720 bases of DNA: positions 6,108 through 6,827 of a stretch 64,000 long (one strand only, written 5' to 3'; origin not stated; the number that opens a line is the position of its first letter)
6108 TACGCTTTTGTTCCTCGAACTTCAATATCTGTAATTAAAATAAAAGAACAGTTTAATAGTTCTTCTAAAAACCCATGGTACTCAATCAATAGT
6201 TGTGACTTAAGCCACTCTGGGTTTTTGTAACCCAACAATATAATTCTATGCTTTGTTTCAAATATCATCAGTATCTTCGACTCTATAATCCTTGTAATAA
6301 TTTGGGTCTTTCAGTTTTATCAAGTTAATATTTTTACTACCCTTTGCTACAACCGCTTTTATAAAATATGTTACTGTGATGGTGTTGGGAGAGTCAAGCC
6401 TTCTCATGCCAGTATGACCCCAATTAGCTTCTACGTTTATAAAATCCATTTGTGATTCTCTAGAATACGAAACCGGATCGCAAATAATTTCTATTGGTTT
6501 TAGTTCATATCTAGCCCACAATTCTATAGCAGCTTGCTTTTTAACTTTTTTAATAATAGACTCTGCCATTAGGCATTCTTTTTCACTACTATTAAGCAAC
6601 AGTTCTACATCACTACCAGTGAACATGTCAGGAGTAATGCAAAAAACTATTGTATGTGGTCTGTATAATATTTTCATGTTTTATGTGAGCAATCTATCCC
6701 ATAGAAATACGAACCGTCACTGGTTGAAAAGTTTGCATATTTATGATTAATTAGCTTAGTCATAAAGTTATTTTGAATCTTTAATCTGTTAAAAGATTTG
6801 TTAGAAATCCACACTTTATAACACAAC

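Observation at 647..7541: Array of 17 co-transcribed genes whose products share a C-terminal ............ module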

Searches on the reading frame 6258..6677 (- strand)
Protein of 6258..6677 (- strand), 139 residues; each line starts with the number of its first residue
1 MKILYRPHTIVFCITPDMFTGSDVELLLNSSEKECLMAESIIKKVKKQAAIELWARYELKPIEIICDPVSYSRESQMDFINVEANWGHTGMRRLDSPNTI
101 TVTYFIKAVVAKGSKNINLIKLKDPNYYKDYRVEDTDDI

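Call 70: find_related_loci(query=window:6258-6677:-, collection=viral_contigs, flank=10000)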
Query window:6258-6677:- (139 aa) in viral_contigs; peptide patterns used: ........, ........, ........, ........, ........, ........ (x = any residue, [..] = any of these).
23 stretches matched a pattern, but none encodes a relative of the query by tblastn (E <= 1e-3).
